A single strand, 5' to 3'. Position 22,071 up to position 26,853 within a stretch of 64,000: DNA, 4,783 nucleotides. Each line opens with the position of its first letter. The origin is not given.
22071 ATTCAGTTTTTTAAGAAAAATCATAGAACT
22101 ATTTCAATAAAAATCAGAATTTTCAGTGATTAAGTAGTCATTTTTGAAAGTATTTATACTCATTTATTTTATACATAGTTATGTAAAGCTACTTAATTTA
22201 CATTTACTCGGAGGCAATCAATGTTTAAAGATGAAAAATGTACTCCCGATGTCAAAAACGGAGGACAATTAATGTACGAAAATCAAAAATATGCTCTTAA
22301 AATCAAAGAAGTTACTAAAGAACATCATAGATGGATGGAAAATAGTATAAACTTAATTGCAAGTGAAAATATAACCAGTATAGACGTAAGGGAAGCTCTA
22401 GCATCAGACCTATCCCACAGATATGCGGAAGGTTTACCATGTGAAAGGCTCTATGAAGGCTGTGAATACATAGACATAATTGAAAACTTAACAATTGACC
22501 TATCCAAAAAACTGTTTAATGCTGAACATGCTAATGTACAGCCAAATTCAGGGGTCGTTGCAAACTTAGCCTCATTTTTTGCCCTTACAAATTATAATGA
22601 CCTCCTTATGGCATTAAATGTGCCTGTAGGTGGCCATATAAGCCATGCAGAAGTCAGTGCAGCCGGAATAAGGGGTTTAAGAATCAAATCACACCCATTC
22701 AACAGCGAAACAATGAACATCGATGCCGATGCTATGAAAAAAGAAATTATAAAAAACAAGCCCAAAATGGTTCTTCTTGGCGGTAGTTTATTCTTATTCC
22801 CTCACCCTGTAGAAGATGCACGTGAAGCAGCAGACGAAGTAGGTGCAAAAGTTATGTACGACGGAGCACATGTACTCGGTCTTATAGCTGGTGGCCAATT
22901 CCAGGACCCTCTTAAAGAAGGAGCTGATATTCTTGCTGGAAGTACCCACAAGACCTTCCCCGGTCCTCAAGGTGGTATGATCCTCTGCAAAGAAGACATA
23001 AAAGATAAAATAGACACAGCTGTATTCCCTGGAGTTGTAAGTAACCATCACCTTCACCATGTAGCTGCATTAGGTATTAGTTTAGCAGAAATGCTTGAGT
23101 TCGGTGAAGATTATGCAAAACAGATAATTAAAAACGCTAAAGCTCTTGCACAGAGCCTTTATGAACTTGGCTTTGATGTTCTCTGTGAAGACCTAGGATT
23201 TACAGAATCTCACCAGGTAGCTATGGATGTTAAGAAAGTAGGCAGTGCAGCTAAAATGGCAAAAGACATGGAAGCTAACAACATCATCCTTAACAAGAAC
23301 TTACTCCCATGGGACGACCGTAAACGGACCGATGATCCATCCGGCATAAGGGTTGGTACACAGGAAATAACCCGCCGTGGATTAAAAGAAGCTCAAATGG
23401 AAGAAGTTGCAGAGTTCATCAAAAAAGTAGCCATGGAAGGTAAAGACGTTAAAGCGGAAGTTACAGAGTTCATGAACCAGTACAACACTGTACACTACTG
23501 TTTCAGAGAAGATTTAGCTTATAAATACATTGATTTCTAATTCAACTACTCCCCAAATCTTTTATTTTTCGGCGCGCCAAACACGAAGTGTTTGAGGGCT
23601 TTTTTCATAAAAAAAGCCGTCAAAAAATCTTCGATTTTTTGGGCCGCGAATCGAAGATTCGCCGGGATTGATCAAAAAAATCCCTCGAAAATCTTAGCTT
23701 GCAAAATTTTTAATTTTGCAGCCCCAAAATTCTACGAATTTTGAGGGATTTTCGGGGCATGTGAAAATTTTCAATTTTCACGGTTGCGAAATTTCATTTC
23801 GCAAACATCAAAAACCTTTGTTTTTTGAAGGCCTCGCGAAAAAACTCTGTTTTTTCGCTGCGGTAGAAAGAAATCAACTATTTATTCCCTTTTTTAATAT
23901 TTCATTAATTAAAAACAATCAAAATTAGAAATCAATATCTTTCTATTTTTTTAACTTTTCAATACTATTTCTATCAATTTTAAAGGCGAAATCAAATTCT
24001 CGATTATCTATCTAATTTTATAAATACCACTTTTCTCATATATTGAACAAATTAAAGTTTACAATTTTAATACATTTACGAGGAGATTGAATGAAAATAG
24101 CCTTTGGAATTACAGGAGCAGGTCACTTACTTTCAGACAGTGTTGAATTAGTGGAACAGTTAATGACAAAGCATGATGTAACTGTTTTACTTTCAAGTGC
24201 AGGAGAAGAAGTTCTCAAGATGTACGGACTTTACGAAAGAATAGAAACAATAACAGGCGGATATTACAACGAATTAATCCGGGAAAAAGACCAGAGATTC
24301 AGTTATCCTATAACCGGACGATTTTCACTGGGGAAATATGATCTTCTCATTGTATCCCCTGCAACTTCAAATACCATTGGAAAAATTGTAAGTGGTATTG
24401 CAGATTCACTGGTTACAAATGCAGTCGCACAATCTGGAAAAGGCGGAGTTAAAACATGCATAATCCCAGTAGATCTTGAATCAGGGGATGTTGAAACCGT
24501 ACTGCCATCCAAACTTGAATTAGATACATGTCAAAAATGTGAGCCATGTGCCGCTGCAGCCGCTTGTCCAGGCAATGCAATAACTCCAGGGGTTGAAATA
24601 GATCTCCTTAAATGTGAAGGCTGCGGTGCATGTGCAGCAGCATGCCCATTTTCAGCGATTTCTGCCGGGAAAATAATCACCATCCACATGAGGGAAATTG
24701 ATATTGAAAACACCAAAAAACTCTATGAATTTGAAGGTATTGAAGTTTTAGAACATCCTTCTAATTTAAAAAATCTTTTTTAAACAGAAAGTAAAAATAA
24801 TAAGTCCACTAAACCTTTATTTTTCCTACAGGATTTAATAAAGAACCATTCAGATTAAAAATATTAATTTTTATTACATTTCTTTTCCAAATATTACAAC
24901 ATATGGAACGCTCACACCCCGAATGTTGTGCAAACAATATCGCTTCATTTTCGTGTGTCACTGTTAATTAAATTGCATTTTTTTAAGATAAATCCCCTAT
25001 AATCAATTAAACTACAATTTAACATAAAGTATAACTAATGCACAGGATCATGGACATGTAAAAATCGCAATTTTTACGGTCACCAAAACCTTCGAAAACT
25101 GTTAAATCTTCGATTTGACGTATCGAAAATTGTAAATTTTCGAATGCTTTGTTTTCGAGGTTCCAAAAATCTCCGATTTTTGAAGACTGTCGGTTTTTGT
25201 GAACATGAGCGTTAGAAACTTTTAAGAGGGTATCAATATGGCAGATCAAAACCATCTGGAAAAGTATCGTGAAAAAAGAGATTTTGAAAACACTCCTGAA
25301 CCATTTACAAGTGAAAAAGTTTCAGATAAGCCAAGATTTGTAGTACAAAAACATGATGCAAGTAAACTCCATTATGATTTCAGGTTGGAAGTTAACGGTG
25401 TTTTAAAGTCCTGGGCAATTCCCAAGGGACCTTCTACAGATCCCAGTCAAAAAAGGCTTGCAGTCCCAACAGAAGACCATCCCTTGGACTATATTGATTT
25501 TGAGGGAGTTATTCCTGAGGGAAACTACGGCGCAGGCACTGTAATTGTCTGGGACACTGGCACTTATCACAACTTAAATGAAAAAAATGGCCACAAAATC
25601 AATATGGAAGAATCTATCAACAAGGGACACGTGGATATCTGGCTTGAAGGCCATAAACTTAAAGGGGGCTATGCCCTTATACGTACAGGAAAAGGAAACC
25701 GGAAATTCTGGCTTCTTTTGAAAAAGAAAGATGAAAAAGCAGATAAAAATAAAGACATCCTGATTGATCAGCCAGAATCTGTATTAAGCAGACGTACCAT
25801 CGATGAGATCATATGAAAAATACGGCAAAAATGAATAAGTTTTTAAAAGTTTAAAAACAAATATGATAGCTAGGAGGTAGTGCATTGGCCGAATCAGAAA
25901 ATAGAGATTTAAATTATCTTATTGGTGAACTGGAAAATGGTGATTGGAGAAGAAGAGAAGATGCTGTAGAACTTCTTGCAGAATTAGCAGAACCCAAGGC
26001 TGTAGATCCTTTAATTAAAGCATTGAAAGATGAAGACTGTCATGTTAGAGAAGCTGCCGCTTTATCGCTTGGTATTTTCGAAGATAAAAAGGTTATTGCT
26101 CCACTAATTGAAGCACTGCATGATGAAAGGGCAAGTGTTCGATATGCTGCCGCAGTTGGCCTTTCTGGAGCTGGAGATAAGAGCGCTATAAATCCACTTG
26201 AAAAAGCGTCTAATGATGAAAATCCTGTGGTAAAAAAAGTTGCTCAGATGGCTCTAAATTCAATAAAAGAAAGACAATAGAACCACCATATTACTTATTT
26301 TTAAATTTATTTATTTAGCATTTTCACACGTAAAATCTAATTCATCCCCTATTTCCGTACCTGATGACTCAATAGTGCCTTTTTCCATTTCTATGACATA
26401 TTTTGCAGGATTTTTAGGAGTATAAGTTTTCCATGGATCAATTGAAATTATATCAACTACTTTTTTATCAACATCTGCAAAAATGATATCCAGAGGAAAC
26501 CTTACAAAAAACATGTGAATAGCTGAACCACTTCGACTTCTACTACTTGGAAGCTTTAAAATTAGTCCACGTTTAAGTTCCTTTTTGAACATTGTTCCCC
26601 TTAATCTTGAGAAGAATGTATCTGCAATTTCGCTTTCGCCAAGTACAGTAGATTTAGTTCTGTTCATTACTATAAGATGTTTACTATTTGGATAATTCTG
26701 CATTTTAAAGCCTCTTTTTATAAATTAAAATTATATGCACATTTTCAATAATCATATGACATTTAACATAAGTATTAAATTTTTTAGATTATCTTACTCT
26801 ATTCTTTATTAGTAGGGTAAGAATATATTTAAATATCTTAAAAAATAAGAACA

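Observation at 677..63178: Window-wide family of modular A-tract/T-tract mini-hairpins packed into arrays at 10 or more loci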

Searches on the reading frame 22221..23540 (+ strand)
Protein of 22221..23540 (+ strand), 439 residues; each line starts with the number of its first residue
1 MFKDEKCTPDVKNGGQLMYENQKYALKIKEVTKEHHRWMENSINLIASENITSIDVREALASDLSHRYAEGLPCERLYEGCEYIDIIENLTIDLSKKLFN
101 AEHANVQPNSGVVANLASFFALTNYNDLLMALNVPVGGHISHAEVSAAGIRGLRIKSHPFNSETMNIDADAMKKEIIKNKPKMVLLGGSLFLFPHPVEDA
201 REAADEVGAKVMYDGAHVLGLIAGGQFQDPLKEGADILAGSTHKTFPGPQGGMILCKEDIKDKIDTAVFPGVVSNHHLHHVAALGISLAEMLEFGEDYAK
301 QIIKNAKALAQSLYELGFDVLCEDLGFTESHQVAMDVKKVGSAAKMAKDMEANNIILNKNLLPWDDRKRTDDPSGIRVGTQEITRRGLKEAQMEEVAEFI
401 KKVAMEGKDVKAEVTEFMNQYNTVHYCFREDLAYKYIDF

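Call 11: search_protein_families(library=pfam, proteins=[window:22221-23540:+])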
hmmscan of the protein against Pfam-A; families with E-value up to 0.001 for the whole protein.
window:22221-23540:+ (439 aa): 4 families
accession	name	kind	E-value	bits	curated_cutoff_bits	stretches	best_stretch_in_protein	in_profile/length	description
PF00464.25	SHMT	-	6.7e-85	285.5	27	1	28-400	8-399/399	Serine hydroxymethyltransferase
PF00155.27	Aminotran_1_2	-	2.1e-08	34.2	19.7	1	93-325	50-302/361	Aminotransferase class I and II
PF03841.19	SelA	-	3.7e-05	23.3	22.8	1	219-293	188-261/367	L-seryl-tRNA selenium transferase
PF01212.27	Beta_elim_lyase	-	0.00015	21.6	27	1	97-406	43-271/288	Beta-eliminating lyase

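Call 13: find_related_loci(query=window:22221-23540:+, collection=genome_contigs, flank=10000)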
Query window:22221-23540:+ (439 aa) in genome_contigs; peptide patterns used: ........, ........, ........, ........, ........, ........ (x = any residue, [..] = any of these).
123 stretches matched a pattern; 26 encode a relative of the query (tblastn E <= 1e-3); 24 distinct loci.
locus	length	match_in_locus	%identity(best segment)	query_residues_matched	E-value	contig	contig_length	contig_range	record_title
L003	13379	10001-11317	99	1-439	0e+0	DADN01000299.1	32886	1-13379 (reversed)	MAG TPA_asm: Methanobacterium sp. UBA8 UBA8_contig_10326, whole genome shotgun sequence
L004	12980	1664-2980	97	1-439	0e+0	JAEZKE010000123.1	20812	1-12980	MAG: Methanobacteriota archaeon isolate OH_CDB_265 k127_307055, whole genome shotgun sequence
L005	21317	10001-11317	97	1-439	0e+0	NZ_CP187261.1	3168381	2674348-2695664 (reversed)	Methanobacterium sp. MBAC-LM chromosome, complete genome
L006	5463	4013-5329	94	1-439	0e+0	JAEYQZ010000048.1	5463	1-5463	MAG: Methanobacteriota archaeon isolate OH_CBB_41 k127_1162217, whole genome shotgun sequence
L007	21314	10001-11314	91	1-438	0e+0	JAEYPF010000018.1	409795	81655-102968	MAG: Methanobacteriota archaeon isolate OH_CBB_181 k127_1766489, whole genome shotgun sequence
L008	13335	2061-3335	89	14-438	0e+0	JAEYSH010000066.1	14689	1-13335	MAG: Methanobacteriota archaeon isolate OH_CBB_89 k127_255652, whole genome shotgun sequence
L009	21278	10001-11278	87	14-439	0e+0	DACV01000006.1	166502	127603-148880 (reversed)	MAG TPA_asm: Methanobacterium sp. UBA44 UBA44_contig_87, whole genome shotgun sequence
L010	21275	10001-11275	87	14-438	0e+0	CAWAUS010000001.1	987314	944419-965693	MAG: uncultured Methanobacteriaceae archaeon isolate MFD03899.bin.1.103 genome assembly, contig: contig_2002, whole geno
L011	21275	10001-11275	87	14-438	0e+0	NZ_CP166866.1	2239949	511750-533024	Methanobacterium sp. ACI-7 chromosome, complete genome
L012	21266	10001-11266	87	18-439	0e+0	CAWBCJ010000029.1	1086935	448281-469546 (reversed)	MAG: Euryarchaeota archaeon isolate MFD02809.bin.1.56 genome assembly, contig: contig_90345, whole genome shotgun sequen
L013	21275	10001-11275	87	14-438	0e+0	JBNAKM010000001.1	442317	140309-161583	MAG: Methanobacterium sp. isolate MBAC-AD1 2412600001, whole genome shotgun sequence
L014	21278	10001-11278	86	14-439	0e+0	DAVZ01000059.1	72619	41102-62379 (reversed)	MAG TPA_asm: Methanobacterium sp. UBA176 UBA176_contig_679, whole genome shotgun sequence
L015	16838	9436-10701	86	18-439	0e+0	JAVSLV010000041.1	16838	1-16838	MAG: Methanobacterium sp. isolate OMB003 c_000000000466, whole genome shotgun sequence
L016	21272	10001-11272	84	14-437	0e+0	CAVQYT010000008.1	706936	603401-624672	MAG: Euryarchaeota archaeon isolate MFD00032.bin.1.54 genome assembly, contig: contig_19278, whole genome shotgun sequen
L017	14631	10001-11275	79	15-439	0e+0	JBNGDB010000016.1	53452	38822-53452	MAG: Methanomicrobiales archaeon isolate E05-015 bin9.fa-16, whole genome shotgun sequence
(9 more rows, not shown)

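Call 91: search_protein_families(library=pfam, proteins=[L003:9044-9799:+], max_evalue=0.001)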
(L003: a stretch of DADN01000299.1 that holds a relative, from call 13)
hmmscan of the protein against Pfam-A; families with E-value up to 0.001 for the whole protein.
L003:9044-9799:+ (251 aa): 1 family
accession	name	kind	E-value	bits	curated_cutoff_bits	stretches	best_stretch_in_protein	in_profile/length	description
PF02596.20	DUF169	-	1.5e-50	172.4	27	1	32-238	1-209/209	Uncharacterised ArCR, COG2043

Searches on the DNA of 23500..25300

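Call 59: search_rna_families(source=window, start=23500, end=25300, threshold=evalue, max_evalue=1)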
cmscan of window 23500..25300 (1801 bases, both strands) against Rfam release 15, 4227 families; matches with E-value up to 1: 3.
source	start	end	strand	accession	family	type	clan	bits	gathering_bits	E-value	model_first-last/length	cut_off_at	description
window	23716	23794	+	RF02902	AaHKsRNA22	Gene; sRNA;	-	22.5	39.8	0.19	1-101/101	no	Aggregatibacter sRNA 22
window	23683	23757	+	RF03694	mir-266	Gene; miRNA;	-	21.6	80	0.42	1-83/83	no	mir-266 microRNA precursor family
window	24411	24498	-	RF03013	nadA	Gene; sRNA;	-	18.6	37.5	0.51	1-62/62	no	nadA riboswitch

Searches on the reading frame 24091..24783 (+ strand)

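Call 11: search_protein_families(library=pfam, proteins=[window:24091-24783:+])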
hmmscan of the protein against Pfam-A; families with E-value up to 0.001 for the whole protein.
window:24091-24783:+ (230 aa): 9 families
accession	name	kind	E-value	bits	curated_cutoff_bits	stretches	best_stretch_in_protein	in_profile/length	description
PF02441.25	Flavoprotein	-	7e-21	74.9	22.7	1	1-134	1-112/162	Flavoprotein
PF00037.32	Fer4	-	1.4e-07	31.5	21.1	1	168-191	1-24/24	4Fe-4S binding domain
PF12837.12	Fer4_6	-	2.2e-06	27.8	25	1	168-190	2-24/24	4Fe-4S binding domain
PF13237.11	Fer4_10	-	3.7e-06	27.2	25.5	1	169-192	3-22/53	4Fe-4S dicluster domain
PF13484.11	Fer4_16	-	7.2e-06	27.1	30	1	174-204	1-30/66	4Fe-4S double cluster binding domain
PF12797.12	Fer4_2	-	1e-05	25.6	24.5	1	167-187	2-22/22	4Fe-4S binding domain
PF12838.12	Fer4_7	-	2.4e-05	25.2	27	0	146-189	1-52/52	4Fe-4S dicluster domain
PF13183.11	Fer4_8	-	0.00012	23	27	0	172-204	2-35/68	4Fe-4S dicluster domain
PF25160.1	LdpA_Fe-S-bd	-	0.00013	22.1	27.6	1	151-192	7-45/49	LdpA Fe-S cluster-binding domain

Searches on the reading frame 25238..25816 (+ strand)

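Call 11: search_protein_families(library=pfam, proteins=[window:25238-25816:+])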
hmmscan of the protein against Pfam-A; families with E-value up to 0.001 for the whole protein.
window:25238-25816:+ (192 aa): 1 family
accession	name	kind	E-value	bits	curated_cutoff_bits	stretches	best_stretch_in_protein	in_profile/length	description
PF13298.12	LigD_N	-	2.7e-46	156.6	31.1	1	37-149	1-107/107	DNA Ligase D 3'-phosphoesterase domain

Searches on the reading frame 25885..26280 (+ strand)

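Call 36: search_protein_families(library=pfam, proteins=[window:25885-26280:+], max_evalue=0.00001)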
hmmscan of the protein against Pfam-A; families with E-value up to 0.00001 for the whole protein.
window:25885-26280:+ (131 aa): 7 families
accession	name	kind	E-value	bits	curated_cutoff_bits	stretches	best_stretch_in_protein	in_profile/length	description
PF13646.12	HEAT_2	-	9.4e-26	90.4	27.7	2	12-93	4-87/88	HEAT repeats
PF03130.22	HEAT_PBS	-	5.9e-17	60.7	20.9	0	54-80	1-27/27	PBS lyase HEAT-like repeat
PF02985.28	HEAT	-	8.8e-14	50.8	23.5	0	40-63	2-25/31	HEAT repeat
PF12717.13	Cnd1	-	5.3e-09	36.8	26.4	0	70-130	22-88/162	non-SMC mitotic condensation complex subunit 1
PF13513.12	HEAT_EZ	-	5.3e-08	33.6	27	0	30-63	20-53/55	HEAT-like repeat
PF00514.29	Arm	-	6.4e-06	26.5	20.6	0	33-62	7-36/41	Armadillo/beta-catenin-like repeat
PF24714.1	TOR1L1_N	-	6.8e-06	26.1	43.3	0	37-108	81-169/281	TORTIFOLIA1 N-terminal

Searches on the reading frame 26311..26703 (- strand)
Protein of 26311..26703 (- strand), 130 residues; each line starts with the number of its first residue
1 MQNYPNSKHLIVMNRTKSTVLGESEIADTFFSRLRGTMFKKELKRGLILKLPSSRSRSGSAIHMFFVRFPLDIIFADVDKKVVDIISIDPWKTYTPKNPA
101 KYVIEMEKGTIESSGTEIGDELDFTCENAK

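Call 36: search_protein_families(library=pfam, proteins=[window:26311-26703:-], max_evalue=0.00001)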
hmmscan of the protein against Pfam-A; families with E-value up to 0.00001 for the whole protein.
window:26311-26703:- (130 aa): 1 family
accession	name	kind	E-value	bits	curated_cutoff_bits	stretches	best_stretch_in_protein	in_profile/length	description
PF02643.20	DUF192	-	8.9e-19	67.9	27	1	25-124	4-96/96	Uncharacterized ACR, COG1430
